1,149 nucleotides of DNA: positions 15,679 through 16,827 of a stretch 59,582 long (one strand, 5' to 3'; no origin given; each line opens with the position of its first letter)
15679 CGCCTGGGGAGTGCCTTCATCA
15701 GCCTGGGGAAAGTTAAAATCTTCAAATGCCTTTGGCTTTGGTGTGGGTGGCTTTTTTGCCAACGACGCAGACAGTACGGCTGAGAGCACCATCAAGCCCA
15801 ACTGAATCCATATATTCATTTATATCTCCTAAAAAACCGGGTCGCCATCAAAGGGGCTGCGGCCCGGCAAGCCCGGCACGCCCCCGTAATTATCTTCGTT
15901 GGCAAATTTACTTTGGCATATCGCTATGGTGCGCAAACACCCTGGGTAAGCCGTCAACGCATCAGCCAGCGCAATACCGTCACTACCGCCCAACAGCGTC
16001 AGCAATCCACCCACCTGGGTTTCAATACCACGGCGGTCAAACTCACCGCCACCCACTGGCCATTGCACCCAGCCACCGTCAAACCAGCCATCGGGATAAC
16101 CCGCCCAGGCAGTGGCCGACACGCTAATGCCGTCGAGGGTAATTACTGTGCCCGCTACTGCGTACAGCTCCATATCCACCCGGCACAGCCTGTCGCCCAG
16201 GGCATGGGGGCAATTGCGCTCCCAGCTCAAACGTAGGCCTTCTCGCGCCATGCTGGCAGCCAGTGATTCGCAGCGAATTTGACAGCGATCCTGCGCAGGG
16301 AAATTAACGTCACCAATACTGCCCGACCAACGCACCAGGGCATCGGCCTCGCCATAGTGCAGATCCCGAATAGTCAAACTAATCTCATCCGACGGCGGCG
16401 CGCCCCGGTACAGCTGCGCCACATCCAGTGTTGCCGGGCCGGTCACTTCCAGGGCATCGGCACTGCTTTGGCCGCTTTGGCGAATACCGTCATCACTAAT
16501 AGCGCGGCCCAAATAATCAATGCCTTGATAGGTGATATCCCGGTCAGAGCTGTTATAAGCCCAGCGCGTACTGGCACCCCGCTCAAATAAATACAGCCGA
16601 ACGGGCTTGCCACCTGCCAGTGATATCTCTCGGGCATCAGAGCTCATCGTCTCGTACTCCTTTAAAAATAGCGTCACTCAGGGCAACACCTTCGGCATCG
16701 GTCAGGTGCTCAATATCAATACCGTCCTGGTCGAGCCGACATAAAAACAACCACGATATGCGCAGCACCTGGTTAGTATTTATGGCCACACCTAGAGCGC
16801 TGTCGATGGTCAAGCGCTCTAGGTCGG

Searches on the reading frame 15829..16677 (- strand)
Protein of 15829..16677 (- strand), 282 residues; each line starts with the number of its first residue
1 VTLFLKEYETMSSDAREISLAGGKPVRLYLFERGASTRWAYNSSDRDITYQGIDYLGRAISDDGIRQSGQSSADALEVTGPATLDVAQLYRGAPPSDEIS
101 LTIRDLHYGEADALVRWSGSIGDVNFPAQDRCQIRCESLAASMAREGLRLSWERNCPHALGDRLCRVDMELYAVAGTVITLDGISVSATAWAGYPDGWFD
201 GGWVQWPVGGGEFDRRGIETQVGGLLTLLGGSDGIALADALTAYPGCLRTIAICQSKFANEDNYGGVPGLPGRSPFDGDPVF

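Call 72: search_protein_families(library=pfam, proteins=[window:15829-16677:-], max_evalue=0.001)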
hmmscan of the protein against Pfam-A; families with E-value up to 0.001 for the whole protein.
window:15829-16677:- (282 aa): 2 families
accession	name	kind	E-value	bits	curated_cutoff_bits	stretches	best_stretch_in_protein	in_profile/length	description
PF09356.15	Phage_BR0599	-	2.3e-12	47.5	22.9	1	197-272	1-78/80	Phage conserved hypothetical protein BR0599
PF09931.15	Phage_phiJL001_Gp84_N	-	4.1e-11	43.7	26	1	27-168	17-160/160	Baseplate hub protein, N-terminal attachment domain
